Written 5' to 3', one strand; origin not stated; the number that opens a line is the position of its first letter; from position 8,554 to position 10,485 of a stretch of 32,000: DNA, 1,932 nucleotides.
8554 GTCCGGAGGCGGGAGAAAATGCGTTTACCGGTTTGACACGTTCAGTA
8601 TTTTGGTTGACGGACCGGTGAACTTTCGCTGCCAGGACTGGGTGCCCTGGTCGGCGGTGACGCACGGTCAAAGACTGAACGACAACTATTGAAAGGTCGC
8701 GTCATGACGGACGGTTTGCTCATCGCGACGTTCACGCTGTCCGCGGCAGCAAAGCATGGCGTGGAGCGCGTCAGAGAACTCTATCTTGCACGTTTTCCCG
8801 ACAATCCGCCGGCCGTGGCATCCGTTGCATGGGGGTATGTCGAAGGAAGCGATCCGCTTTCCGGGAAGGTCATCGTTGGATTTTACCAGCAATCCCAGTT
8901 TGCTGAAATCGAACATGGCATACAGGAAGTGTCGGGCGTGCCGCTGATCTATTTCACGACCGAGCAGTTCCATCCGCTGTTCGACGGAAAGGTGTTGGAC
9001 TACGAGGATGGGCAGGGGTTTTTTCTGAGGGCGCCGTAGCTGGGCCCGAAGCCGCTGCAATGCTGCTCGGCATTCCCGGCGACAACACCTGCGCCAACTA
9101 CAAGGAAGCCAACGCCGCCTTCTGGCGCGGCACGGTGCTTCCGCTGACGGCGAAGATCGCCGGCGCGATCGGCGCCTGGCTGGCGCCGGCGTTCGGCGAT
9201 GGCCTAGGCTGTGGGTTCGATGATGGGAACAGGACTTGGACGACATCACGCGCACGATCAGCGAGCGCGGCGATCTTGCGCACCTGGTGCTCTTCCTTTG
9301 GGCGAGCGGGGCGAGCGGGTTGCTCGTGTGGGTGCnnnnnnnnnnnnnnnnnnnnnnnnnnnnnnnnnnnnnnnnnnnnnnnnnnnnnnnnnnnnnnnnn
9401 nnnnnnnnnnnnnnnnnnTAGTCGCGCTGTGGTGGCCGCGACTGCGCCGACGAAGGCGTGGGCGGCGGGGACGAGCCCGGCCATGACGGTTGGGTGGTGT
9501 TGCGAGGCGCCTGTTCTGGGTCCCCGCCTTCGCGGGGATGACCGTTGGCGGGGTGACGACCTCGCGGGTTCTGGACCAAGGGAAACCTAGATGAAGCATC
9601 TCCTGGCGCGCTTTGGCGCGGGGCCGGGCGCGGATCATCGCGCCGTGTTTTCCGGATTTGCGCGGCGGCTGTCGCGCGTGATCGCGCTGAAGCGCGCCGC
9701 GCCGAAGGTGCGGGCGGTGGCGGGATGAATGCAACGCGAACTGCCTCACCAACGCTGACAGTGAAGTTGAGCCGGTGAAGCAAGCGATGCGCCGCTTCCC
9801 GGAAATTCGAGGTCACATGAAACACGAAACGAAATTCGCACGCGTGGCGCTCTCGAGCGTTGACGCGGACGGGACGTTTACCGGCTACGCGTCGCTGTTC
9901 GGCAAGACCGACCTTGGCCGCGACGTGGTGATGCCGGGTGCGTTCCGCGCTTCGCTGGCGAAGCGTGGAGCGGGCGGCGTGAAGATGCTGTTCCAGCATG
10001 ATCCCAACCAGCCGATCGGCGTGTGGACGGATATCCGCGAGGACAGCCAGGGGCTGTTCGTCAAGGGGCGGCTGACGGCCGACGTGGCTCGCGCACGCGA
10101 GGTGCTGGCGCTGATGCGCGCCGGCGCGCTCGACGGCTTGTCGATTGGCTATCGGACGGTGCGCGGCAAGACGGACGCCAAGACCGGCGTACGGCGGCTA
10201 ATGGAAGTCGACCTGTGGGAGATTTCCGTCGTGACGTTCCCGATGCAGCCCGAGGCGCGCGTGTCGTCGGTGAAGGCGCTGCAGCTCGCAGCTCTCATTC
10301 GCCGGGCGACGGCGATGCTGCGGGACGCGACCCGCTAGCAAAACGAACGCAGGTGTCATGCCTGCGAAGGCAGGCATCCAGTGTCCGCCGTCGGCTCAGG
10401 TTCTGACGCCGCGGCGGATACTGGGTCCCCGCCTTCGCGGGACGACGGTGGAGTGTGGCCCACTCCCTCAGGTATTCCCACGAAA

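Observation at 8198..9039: Orphan 'portal-tip 2 + small ORF 2' module lacking its own translation start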

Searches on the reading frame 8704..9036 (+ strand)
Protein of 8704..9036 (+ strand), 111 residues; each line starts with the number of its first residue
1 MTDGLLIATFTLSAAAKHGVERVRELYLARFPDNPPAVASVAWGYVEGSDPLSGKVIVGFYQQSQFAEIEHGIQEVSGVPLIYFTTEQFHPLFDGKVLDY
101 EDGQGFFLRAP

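Call 9: search_protein_families(library=pfam, proteins=[window:8704-9036:+], max_evalue=0.1)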
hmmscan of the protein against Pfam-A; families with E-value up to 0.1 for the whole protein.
window:8704-9036:+ (111 aa): 0 families

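Call 32: find_homologous_proteins(query=window:8704-9036:+, max_evalue=0.01)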
Query window:8704-9036:+ (111 aa): 14 proteins with E <= 0.01 among 21 candidates.
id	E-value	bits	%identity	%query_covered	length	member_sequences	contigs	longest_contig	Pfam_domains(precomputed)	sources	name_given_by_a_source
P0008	3.9e-68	245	100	100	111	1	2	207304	-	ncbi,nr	ncbi:MAG TPA: hypothetical protein VHA70_10365 [Bauldia sp.]|nr:hypothetical protein [Bauldia sp.]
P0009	2.9e-48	181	73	100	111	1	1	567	-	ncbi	-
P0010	3.9e-37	145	61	99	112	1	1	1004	-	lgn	-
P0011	1.5e-36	143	65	98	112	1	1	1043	-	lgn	-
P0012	3.8e-35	138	62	98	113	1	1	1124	-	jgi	jgi:hypothetical protein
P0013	2.1e-34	136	61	99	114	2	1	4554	-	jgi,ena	-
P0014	3.4e-34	135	58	97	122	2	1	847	-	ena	-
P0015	2.1e-32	130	57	96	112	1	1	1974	-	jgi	jgi:hypothetical protein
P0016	1.6e-31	127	55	100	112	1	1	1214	-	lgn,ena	-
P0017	2.1e-31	126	60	85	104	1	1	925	-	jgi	jgi:hypothetical protein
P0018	3.2e-31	126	58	100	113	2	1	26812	-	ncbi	ncbi:MAG: hypothetical protein P8Z80_03850 [Pseudolabrys sp.]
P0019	1.3e-27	114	52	95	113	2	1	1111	-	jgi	jgi:hypothetical protein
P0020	5.1e-23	99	49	96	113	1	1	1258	-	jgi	jgi:hypothetical protein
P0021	1.1e-18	85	61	64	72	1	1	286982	-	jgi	jgi:hypothetical protein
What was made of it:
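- The window is from a MAG (call 32), and a 228-bp repeat can confuse short-read assemblers.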

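Call 33: find_encoding_contigs(protein=P0018, flank=6000, max_places=3)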
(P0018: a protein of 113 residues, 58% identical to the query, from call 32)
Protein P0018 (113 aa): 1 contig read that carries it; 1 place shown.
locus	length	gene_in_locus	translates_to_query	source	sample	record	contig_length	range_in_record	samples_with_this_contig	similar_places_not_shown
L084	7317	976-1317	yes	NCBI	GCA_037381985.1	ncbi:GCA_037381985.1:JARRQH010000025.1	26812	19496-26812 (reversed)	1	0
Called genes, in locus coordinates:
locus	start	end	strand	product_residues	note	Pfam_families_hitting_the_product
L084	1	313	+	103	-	?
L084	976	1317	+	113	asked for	-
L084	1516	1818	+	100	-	-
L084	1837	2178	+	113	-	-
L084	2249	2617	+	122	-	-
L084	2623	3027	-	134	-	PF06429:Flg_bbr_C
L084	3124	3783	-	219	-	PF00089:Trypsin, PF13365:Trypsin_2 (weak), PF00089:Trypsin (weak)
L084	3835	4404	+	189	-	PF05135:Phage_connect_1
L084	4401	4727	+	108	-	PF05521:Phage_HCP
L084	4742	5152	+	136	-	PF11367:Tail_completion_gp17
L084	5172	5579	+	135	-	PF06199:Phage_tail_2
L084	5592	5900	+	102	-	PF11836:Phage_TAC_11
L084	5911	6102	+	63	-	PF09550:Phage_TAC_6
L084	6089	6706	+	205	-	-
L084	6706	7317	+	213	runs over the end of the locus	PF09343:DUF2460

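Call 34: find_encoding_contigs(protein=P0013, flank=6000, max_places=3)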
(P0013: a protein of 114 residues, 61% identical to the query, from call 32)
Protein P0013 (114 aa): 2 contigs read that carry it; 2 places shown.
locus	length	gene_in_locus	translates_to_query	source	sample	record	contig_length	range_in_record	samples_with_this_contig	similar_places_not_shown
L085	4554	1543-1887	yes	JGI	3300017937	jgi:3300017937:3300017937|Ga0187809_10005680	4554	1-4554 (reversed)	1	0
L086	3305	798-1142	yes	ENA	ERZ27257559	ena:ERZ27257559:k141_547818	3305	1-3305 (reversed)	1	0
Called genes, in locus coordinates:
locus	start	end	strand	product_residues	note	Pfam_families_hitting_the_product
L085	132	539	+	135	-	-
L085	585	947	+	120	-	-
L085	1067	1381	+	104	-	-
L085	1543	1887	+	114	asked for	-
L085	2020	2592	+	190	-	PF05135:Phage_connect_1 (faint)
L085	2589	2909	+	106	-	PF05521:Phage_HCP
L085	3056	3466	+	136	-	PF11367:Tail_completion_gp17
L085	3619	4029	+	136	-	PF06199:Phage_tail_2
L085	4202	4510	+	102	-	PF11836:Phage_TAC_11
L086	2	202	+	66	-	?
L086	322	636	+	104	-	-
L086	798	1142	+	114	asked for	-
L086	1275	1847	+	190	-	PF05135:Phage_connect_1 (faint)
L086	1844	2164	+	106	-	PF05521:Phage_HCP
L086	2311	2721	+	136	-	PF11367:Tail_completion_gp17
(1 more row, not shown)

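Call 35: find_encoding_contigs(protein=P0021, flank=6000, max_places=3)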
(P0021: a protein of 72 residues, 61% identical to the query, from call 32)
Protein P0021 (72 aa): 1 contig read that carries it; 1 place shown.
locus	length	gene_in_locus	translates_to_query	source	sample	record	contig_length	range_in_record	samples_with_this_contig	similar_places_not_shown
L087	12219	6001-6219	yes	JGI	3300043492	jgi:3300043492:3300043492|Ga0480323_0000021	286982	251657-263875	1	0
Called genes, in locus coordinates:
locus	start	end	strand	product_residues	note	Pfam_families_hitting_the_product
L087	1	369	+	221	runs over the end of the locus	PF04586:Peptidase_S78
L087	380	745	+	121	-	-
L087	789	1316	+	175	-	-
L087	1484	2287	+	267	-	PF18431:RNAse_A_bac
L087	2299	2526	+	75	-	-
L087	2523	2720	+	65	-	-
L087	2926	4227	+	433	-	PF05065:Phage_capsid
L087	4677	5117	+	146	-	-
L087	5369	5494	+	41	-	-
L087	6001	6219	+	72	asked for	-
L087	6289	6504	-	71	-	-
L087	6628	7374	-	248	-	PF00089:Trypsin, PF13365:Trypsin_2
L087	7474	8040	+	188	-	PF05135:Phage_connect_1 (weak)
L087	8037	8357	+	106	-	PF05521:Phage_HCP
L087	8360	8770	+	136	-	PF11367:Tail_completion_gp17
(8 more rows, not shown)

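Call 48: find_encoding_contigs(protein=P0008, flank=10000, max_places=3)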
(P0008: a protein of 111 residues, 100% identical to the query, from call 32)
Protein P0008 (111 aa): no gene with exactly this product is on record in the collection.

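Call 52: predict_structure(alignment_id=A4)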
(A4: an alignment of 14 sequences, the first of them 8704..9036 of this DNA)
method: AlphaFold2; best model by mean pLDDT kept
length: 111 residues; sequences in the alignment: 14
mean_pLDDT: 90.9   pTM: 0.82
mean pLDDT of the five models: 90.9, 90.1, 88.0, 88.0, 87.7
residues with pLDDT >= 90: 85; 70-90: 19; 50-70: 5; < 50: 2
segments of 3 or more residues with pLDDT < 50: none
pLDDT, mean of each block of 10 residues (from residue 1): 78 98 96 95 81 84 93 95 91 96 93 91
secondary structure, 60 per line:
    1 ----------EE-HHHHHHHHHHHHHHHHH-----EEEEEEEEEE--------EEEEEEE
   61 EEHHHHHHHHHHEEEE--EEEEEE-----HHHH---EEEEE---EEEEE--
elements in order: H14-30 E36-45 E54-62 H63-72 E73-76 E79-84 H90-93 E97-101 E105-109
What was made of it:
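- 8704..9039 (+): ORF2, 111 aa, candidate cognate immunity gene 2 (orphan immunity). AF2 pLDDT 90.9 (call 52).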

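Call 55: fold_search(model_id=the predicted structure, library=pdb)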
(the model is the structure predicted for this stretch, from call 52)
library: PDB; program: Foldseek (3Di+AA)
matches with E <= 10: 371; with E <= 0.001: 0
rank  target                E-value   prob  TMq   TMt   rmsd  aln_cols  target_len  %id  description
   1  9a4q_B                1.6e-01  0.51  0.42  0.46   5.6       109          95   10  Integrative model of ODPA-YNER by crosslinking MS and deep learning (released 2024-09-18)
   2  6fnz_B                7.7e-01  0.04  0.17  0.23  17.4        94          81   13  Crystal Structure of domain-swapped C-terminal domain of human doublecortin (released 2018-04-04)
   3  3aon_A                1.0e+00  0.04  0.17  0.11  11.5        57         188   16  Crystal structure of the central axis (NtpD-NtpG) in the catalytic portion of Enterococcus hirae V-type sodium ATPase (released 2011-10-05)
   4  5mst_A                1.1e+00  0.10  0.23  0.05  11.3        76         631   18  Structure of the A domain of carboxylic acid reductase (CAR) from Segniliparus rugosus in complex with AMP and a co-pu (released 2017-07-05)
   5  6fnz_A                1.1e+00  0.04  0.20  0.27  17.6        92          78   11  Crystal Structure of domain-swapped C-terminal domain of human doublecortin (released 2018-04-04)
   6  5mst_B                1.2e+00  0.09  0.23  0.05  11.3        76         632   18  Structure of the A domain of carboxylic acid reductase (CAR) from Segniliparus rugosus in complex with AMP and a co-pu (released 2017-07-05)
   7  9rw7_D                1.3e+00  0.06  0.17  0.06   9.1        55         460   16  Egalitarian-BicD in complex with bcdSLV of bicoid mRNA (Structure A) (released 2026-03-25)
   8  6fnz_C                1.3e+00  0.04  0.19  0.26  16.8        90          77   11  Crystal Structure of domain-swapped C-terminal domain of human doublecortin (released 2018-04-04)
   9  3g2e_B                1.3e+00  0.03  0.19  0.13  15.3       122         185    6  Structure of putative OORC subunit of 2-oxoglutarate:acceptor oxidoreductase from Campylobacter jejuni (released 2009-03-24)
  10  4ush_B                1.4e+00  0.08  0.22  0.23  11.7        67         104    9  Nitrogen regulatory protein PII from Chlamydomonas reinhardtii in unliganded state (released 2014-12-03)
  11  8egl_B                1.5e+00  0.04  0.20  0.12  15.5       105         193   16  Crystal Structure of Guanylate kinase from Pseudomonas aeruginosa PAO1 in complex with GMP and ADP (released 2022-09-28)
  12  5z8b_A                1.5e+00  0.02  0.17  0.11  13.9       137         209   12  Truncated N-acetylglucosaminyl transferase KfiA from E. coli K5 strain apo form (released 2019-02-06)
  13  4cnz_A                1.7e+00  0.06  0.20  0.22  11.7        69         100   16  Structure of PII signaling protein GlnZ from Azospirillum brasilense in complex with adenosine diphosphate (released 2014-05-28)
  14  3th5_B                1.7e+00  0.05  0.18  0.13   9.8        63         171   10  Crystal structure of wild-type RAC1 (released 2012-07-18)
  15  10sw_G                1.7e+00  0.04  0.21  0.13  15.7       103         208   13  Crystal structure of Guanylate Kinase from Burkholderia thailandensis in complex with GDP (released 2026-02-18)
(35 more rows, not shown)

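Call 61: search_protein_families(library=ncbifam, proteins=[window:8704-9036:+], max_evalue=1)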
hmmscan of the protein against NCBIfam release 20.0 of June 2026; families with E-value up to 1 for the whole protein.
window:8704-9036:+ (111 aa): 0 families

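Call 62: search_protein_families(library=phrogs, proteins=[window:8704-9036:+], max_evalue=1)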
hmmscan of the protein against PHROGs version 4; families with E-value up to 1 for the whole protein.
window:8704-9036:+ (111 aa): 0 families

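Call 83: search_solved_structures(query=A4, max_evalue=1)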
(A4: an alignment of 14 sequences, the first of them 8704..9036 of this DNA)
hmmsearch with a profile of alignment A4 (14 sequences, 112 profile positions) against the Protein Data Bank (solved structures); distinct sequences matched with E-value up to 1: 0.

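Call 94: find_related_loci(query=A4, collection=viral_contigs, flank=5000)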
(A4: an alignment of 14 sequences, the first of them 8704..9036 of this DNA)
Query A4 (111 aa) in viral_contigs; peptide patterns used: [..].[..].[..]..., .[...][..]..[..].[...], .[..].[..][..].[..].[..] (x = any residue, [..] = any of these).
146 stretches matched a pattern; 4 encode a relative of the query (tblastn E <= 1e-3); 4 distinct loci.
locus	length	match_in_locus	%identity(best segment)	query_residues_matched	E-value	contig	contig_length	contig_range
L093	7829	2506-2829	49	5-111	8e-32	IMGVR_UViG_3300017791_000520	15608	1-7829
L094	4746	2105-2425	35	7-109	2e-17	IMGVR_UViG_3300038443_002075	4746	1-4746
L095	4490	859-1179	35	7-109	6e-17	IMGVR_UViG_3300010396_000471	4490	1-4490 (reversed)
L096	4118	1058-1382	64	5-111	5e-26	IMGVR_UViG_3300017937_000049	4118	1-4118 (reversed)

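Call 104: fold_search(model_id=the predicted structure, library=viral)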
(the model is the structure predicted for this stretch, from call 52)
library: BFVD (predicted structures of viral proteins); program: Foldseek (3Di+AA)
matches with E <= 10: 514; with E <= 0.001: 0
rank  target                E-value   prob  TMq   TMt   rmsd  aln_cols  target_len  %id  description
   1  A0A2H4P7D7            4.6e-01  0.15  0.28  0.32  10.1        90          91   11  Uncharacterized protein [Pseudomonas phage nickie]
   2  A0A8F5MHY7            5.6e-01  0.41  0.30  0.35   4.5        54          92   15  (no name in the UniProt tables at hand)
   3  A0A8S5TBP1            5.6e-01  0.33  0.28  0.40   4.4        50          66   10  Uncharacterized protein [Siphoviridae sp. ctmHK36]
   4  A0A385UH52            5.6e-01  0.11  0.25  0.26   7.5        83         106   17  Uncharacterized protein [Microbacterium phage OneinaGillian]
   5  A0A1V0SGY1            6.0e-01  0.07  0.19  0.20  14.0        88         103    9  Uncharacterized protein [Hokovirus HKV1]
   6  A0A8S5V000            7.7e-01  0.08  0.17  0.16  17.0        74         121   12  Picornaviridae P3A protein [Siphoviridae sp. ctJT77]
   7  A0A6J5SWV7            7.7e-01  0.06  0.20  0.14  14.9        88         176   10  Phge_HK97_gp10, phage protein, HK97 gp10 family [uncultured Caudovirales phage]
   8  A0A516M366            8.3e-01  0.02  0.13  0.05  16.6       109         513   14  (no name in the UniProt tables at hand)
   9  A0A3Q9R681            8.8e-01  0.11  0.22  0.17   6.7        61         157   13  (no name in the UniProt tables at hand)
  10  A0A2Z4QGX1            9.4e-01  0.21  0.29  0.47   8.7        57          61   16  (no name in the UniProt tables at hand)
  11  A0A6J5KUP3            9.4e-01  0.09  0.18  0.25   8.6        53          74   11  Uncharacterized protein [uncultured Caudovirales phage]
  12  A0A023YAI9            9.4e-01  0.09  0.20  0.22   6.2        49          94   18  ORF4a [BtVs-BetaCoV/SC2013]
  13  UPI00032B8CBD         9.4e-01  0.06  0.16  0.10   8.7        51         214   18  (no name look-up for this kind of identifier)
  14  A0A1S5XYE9            1.0e+00  0.08  0.15  0.09  19.4        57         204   12  (no name in the UniProt tables at hand)
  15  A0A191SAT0            1.0e+00  0.07  0.24  0.16  11.3       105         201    6  (no name in the UniProt tables at hand)
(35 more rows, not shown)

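Call 108: find_encoding_contigs(protein=P0009, flank=3000, max_places=3)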
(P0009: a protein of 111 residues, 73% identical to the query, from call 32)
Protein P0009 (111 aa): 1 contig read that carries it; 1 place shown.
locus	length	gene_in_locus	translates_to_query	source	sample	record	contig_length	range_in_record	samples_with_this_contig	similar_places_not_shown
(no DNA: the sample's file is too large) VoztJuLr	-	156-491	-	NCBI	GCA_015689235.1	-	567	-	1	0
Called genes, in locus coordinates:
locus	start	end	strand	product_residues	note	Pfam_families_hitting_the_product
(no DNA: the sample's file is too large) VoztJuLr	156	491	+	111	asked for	-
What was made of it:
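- Tried and rejected: Looking up ORF2's exact product found no record, and the closest ORF2 relative (P0009) had no retrievable DNA, so no close-pair dN/dS could be computed (calls 48, 108).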

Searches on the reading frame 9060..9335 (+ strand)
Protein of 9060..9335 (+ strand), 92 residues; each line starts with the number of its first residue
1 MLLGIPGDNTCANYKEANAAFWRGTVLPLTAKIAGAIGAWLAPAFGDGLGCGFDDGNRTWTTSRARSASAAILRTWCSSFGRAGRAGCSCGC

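Call 9: search_protein_families(library=pfam, proteins=[window:9060-9335:+], max_evalue=0.1)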
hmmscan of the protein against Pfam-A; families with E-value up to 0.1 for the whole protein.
window:9060-9335:+ (92 aa): 1 family
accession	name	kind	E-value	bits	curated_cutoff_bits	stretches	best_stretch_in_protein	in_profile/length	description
PF04860.17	Phage_portal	-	6.4e-08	32.6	39.1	1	1-75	236-309/321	Phage portal protein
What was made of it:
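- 9060..9220 (+): Repeat copy 3: older displaced portal 3' fragment (89% to 7252-7412), with an internal frame disturbance and truncated at its 3' end. Pfam Phage_portal profile positions 236-309 (call 9).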

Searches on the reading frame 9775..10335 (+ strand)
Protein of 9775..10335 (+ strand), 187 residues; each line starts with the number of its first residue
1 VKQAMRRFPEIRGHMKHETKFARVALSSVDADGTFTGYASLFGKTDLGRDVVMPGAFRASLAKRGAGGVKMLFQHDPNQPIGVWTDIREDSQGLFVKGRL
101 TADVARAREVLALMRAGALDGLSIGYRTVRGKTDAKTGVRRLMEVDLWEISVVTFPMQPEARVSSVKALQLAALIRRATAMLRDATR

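Call 9: search_protein_families(library=pfam, proteins=[window:9775-10335:+], max_evalue=0.1)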
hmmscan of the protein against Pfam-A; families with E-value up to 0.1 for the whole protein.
window:9775-10335:+ (187 aa): 1 family
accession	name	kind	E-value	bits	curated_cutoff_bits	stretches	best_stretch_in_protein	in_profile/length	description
PF04586.22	Peptidase_S78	-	2e-36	126.1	21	1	27-165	6-154/165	Caudovirus prohead serine protease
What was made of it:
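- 9775..10338 (+): Prohead serine protease (context; candidate processing enzyme). Pfam Peptidase_S78, 126 bits (call 9).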
